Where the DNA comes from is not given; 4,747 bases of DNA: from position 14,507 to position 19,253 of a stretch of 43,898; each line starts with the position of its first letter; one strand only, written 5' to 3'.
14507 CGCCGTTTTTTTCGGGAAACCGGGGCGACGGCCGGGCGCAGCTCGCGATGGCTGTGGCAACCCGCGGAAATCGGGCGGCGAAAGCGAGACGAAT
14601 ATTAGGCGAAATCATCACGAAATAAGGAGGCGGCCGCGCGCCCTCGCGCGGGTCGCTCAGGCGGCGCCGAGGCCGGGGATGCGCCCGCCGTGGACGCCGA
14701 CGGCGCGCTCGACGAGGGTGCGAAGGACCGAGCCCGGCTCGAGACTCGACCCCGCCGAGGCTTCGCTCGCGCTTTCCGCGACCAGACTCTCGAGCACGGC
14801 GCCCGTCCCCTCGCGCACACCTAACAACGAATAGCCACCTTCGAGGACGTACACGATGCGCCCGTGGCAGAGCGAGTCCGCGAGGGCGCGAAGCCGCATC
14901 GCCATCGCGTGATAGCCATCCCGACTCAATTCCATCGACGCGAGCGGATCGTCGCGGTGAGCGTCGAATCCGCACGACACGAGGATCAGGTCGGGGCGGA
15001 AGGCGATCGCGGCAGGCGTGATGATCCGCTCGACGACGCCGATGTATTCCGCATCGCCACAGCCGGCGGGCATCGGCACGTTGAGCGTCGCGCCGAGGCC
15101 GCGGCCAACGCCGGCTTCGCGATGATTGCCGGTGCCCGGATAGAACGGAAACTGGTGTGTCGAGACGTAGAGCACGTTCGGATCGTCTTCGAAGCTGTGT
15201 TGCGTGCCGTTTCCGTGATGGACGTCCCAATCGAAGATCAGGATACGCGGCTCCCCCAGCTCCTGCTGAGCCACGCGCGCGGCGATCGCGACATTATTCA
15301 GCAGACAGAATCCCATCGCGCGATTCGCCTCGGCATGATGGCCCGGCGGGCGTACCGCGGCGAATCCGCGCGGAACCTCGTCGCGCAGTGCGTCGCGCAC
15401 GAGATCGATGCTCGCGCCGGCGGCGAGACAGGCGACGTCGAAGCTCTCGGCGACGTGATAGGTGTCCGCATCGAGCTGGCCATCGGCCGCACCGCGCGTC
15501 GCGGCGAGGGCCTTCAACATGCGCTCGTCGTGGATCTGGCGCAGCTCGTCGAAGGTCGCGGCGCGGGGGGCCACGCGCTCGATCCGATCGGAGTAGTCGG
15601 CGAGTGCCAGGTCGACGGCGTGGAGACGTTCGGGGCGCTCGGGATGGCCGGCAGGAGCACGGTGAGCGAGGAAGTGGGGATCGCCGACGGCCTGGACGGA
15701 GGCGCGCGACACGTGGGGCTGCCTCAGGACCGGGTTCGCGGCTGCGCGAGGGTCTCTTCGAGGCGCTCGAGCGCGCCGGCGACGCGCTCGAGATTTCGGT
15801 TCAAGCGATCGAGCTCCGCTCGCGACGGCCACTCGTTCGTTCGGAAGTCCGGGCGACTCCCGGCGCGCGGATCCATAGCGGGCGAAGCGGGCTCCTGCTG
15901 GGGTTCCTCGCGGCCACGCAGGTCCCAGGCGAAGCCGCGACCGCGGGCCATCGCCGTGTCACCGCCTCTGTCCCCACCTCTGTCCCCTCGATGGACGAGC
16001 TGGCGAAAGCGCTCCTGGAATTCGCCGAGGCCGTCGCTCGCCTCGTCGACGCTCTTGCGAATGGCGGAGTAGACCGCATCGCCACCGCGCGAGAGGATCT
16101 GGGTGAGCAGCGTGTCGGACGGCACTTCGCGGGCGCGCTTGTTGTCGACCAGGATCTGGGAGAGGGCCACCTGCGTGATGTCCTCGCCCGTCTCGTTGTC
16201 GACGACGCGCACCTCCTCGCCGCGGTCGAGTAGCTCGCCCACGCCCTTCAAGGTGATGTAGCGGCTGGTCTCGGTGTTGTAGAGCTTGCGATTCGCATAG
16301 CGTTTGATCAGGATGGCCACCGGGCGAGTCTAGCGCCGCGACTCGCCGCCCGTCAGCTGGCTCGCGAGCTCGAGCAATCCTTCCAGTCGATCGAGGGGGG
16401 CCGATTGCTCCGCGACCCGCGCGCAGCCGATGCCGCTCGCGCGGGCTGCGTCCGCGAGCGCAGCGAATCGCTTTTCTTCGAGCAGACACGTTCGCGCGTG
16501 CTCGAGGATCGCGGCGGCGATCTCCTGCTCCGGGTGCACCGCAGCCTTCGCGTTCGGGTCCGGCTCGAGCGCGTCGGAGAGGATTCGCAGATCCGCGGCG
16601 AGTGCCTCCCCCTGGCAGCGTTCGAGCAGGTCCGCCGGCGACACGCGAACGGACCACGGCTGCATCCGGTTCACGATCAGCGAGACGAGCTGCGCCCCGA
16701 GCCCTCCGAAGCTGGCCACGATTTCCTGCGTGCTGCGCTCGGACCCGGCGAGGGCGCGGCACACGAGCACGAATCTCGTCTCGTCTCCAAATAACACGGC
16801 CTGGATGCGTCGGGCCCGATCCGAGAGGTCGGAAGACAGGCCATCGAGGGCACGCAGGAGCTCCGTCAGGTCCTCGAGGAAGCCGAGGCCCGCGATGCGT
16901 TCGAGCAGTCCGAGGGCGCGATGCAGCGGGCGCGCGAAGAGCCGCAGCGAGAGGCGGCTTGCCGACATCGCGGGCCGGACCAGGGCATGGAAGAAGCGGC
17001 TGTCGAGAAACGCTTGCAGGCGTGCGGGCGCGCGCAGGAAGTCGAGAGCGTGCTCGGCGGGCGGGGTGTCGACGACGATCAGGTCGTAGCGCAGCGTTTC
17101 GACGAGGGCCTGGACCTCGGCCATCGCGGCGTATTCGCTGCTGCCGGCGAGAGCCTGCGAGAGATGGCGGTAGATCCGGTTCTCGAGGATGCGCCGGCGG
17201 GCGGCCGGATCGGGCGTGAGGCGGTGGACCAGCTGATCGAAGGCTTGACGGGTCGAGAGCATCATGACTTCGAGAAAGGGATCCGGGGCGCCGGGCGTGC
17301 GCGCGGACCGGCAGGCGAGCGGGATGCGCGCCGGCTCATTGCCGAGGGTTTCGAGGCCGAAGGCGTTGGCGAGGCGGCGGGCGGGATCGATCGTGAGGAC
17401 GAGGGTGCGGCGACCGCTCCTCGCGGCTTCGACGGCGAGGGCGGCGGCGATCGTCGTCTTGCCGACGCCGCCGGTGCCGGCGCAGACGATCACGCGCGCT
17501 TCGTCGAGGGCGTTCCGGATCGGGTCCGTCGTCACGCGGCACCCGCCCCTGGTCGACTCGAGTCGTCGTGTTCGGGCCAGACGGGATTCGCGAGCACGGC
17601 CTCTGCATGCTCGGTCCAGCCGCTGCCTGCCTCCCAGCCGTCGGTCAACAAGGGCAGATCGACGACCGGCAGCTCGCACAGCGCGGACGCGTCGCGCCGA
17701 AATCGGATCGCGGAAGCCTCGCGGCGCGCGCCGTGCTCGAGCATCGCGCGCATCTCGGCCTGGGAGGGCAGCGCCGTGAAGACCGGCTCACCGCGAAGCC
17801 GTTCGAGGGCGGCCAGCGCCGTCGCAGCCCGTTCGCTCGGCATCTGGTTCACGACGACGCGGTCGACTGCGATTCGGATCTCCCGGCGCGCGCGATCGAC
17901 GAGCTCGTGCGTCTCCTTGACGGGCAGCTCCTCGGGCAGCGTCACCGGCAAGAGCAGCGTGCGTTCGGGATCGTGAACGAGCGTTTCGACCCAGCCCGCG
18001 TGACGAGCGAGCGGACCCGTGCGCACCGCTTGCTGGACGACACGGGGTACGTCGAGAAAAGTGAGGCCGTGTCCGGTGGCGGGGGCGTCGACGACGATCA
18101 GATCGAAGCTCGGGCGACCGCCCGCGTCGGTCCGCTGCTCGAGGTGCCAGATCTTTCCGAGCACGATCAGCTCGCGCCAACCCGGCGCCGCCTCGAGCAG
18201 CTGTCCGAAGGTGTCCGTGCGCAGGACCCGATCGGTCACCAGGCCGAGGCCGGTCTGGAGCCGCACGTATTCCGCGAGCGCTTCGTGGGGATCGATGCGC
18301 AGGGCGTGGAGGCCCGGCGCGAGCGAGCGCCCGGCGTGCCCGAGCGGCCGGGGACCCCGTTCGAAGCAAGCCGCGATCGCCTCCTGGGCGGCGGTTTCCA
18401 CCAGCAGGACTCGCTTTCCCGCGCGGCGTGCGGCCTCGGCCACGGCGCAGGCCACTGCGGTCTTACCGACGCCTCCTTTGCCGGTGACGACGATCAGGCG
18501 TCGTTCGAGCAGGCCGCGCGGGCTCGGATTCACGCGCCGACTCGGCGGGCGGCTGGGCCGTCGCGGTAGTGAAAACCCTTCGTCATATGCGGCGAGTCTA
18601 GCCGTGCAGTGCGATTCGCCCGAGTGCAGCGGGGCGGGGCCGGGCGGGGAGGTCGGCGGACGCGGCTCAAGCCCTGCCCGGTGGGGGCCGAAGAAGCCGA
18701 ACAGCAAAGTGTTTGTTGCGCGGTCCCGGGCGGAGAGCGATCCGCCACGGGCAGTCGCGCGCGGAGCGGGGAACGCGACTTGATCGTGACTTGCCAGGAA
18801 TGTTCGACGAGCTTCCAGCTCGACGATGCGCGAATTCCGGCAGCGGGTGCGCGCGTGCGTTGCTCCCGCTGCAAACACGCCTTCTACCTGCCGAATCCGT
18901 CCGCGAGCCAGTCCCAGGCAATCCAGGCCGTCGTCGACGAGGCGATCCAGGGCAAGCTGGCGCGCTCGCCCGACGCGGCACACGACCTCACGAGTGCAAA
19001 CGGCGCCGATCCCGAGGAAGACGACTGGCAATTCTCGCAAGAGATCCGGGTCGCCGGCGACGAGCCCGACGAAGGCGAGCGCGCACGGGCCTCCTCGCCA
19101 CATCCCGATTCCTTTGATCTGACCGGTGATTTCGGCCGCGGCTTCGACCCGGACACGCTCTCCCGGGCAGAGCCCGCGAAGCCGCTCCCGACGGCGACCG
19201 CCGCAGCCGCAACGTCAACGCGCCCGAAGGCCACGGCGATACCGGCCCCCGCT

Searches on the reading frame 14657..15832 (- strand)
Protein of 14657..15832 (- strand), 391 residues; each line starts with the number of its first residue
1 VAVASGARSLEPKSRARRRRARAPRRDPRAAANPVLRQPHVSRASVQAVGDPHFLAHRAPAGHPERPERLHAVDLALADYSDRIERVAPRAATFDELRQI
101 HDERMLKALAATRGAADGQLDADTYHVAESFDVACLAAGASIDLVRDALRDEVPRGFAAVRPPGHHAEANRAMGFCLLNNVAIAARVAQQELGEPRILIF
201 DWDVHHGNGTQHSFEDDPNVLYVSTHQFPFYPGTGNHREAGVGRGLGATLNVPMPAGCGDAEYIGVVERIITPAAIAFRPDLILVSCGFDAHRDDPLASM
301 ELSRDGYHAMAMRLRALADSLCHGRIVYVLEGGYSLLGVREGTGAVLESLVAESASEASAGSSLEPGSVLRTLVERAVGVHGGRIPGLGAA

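Call 40: search_protein_families(library=pfam, proteins=[window:14657-15832:-], max_evalue=0.001)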
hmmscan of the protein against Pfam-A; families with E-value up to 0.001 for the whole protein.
window:14657-15832:- (391 aa): 1 family
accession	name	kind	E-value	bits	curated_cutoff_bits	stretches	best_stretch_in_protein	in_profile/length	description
PF00850.24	Hist_deacetyl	-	8.2e-91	304.9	27.9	1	63-349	1-297/298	Histone deacetylase domain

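Call 95: search_protein_families(library=ncbifam, proteins=[window:14657-15832:-], max_evalue=0.00001)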
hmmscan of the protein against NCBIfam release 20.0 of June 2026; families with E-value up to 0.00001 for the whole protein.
window:14657-15832:- (391 aa): 0 families

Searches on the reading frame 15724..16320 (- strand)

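Call 41: search_protein_families(library=pfam, proteins=[window:15724-16320:-], max_evalue=0.001)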
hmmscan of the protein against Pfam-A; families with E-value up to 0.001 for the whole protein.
window:15724-16320:- (198 aa): 1 family
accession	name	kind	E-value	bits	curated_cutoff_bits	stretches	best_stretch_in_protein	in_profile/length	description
PF07879.16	PHB_acc_N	-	1e-24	86.8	25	1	4-61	1-58/61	PHB/PHA accumulation regulator DNA-binding domain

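Call 95: search_protein_families(library=ncbifam, proteins=[window:15724-16320:-], max_evalue=0.00001)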
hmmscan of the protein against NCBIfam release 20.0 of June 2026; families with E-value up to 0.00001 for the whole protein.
window:15724-16320:- (198 aa): 1 family
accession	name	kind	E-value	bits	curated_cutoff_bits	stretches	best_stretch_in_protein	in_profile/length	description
TIGR01848.1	PHA_reg_PhaR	equivalog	4.4e-22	78.5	109.45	1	4-107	2-106/107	polyhydroxyalkanoate synthesis repressor PhaR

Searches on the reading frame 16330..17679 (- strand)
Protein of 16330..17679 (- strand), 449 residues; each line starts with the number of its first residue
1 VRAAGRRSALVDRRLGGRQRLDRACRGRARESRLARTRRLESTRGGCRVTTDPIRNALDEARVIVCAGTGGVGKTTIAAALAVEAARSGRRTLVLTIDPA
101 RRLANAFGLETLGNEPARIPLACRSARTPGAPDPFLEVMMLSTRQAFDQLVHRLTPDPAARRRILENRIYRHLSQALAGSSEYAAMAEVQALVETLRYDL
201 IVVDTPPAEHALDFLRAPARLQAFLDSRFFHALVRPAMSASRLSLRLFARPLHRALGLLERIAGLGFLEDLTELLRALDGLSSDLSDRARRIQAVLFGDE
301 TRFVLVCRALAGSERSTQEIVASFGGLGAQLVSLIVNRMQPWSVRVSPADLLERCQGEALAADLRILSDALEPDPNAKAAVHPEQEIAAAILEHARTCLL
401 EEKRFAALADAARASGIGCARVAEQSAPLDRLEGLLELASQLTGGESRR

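Call 41: search_protein_families(library=pfam, proteins=[window:16330-17679:-], max_evalue=0.001)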
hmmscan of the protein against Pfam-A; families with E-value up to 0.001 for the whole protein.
window:16330-17679:- (449 aa): 9 families
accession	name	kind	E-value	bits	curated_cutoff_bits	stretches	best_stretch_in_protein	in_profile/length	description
PF02374.21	ArsA_ATPase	-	2.7e-24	86.4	24.3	1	62-341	2-247/305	Anion-transporting ATPase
PF01656.29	CbiA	-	1.1e-10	41.9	25.4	1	63-342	1-86/125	CobQ/CobB/MinD/ParA nucleotide binding domain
PF13614.12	AAA_31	-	1.1e-07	32.4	27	1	67-208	8-128/177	AAA domain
PF13481.12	AAA_25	-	4.2e-06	27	27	1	54-94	26-65/195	AAA domain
PF10609.15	ParA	-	2.7e-05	24.1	27.1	1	62-98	5-41/246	NUBPL iron-transfer P-loop NTPase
PF20720.3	nSTAND3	-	6.8e-05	23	27.2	1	55-95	11-51/155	Novel STAND NTPase 3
PF03308.22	MeaB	-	9.9e-05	21.9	23.1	1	58-101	30-73/273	Methylmalonyl Co-A mutase-associated GTPase MeaB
PF01695.23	IstB_IS21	-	0.00017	21.6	24.1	1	59-97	90-128/238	IstB-like ATP binding protein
PF00448.28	SRP54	-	0.00037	20.6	22.7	0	62-104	2-44/196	SRP54-type protein, GTPase domain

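Call 95: search_protein_families(library=ncbifam, proteins=[window:16330-17679:-], max_evalue=0.00001)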
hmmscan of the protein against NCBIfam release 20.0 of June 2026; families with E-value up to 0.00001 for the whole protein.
window:16330-17679:- (449 aa): 9 families
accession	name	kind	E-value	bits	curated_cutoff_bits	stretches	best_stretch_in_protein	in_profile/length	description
NF053621.1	ATPseBagBMYCTU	equivalog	2.3e-69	234.3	521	1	60-444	11-370/371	ATPase BagB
TIGR00345.1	GET3_arsA_TRC40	subfamily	7.2e-23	81.5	135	1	67-341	3-243/299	TRC40/GET3/ArsA family transport-energizing ATPase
NF041417.1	ArsA_halo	exception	1.4e-17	63.7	800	1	59-226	331-490/617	arsenical pump-driving ATPase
TIGR04291.1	arsen_driv_ArsA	equivalog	1.4e-15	57.1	650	1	64-227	6-160/565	arsenical pump-driving ATPase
NF053622.1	ATPseBagAMYCTU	equivalog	5.8e-14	52.3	400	1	58-122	4-68/325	ATPase BagA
TIGR03371.1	cellulose_yhjQ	equivalog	1.7e-08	34.3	157.85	1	62-111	3-52/246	cellulose biosynthesis protein BcsQ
NF041546.1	ParA_partition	equivalog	1.8e-08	34.2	180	1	65-101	4-40/203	ParA family partition ATPase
TIGR01968.1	minD_bact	equivalog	2.8e-06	26.9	212.9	0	63-99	4-40/261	septum site-determining protein MinD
TIGR03815.1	CpaE_hom_Actino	equivalog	7.4e-06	25.3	154.45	0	62-211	112-236/340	septum site-determining protein Ssd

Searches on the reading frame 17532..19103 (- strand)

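Call 41: search_protein_families(library=pfam, proteins=[window:17532-19103:-], max_evalue=0.001)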
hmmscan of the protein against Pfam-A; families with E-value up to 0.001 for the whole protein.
window:17532-19103:- (523 aa): 8 families
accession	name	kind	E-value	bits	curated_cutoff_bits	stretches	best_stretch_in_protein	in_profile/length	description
PF02374.21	ArsA_ATPase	-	4.9e-26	92.1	24.3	1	202-361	2-153/305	Anion-transporting ATPase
PF01656.29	CbiA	-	4e-10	40.2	25.4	1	204-453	2-118/125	CobQ/CobB/MinD/ParA nucleotide binding domain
PF13614.12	AAA_31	-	4.6e-06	27.1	27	1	205-245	6-46/177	AAA domain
PF10609.15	ParA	-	0.0002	21.3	27.1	1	201-235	4-38/246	NUBPL iron-transfer P-loop NTPase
PF13191.12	AAA_16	-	0.00024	22.1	32.6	1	202-248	25-74/167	AAA ATPase domain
PF01695.23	IstB_IS21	-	0.00024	21.1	24.1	1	204-237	95-128/238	IstB-like ATP binding protein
PF13604.12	AAA_30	-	0.0006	20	27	0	201-244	18-59/191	AAA domain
PF06564.18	CBP_BcsQ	-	0.00088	19.3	21.3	0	205-247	5-48/234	Cellulose biosynthesis protein BcsQ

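Call 95: search_protein_families(library=ncbifam, proteins=[window:17532-19103:-], max_evalue=0.00001)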
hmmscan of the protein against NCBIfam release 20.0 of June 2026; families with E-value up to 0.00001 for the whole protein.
window:17532-19103:- (523 aa): 7 families
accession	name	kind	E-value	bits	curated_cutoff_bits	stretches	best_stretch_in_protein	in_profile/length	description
NF053622.1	ATPseBagAMYCTU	equivalog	6.6e-46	157.2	400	1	200-494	6-312/325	ATPase BagA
TIGR00345.1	GET3_arsA_TRC40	subfamily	6.1e-28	98.2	135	1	206-360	2-153/299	TRC40/GET3/ArsA family transport-energizing ATPase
TIGR04291.1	arsen_driv_ArsA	equivalog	5.1e-18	65.1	650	1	203-279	5-80/565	arsenical pump-driving ATPase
NF041417.1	ArsA_halo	exception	1.9e-12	46.7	800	1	200-425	332-563/617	arsenical pump-driving ATPase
NF053621.1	ATPseBagBMYCTU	equivalog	3e-11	43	521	1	201-358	12-166/371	ATPase BagB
NF050088.1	Get3_fold_NosAFP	equivalog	1.3e-07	30.9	325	1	204-357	5-150/364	Get3/ArsA fold putative tail anchor-mediating ATPase NosAFP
NF041546.1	ParA_partition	equivalog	4e-07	29.8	180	1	205-245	4-44/203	ParA family partition ATPase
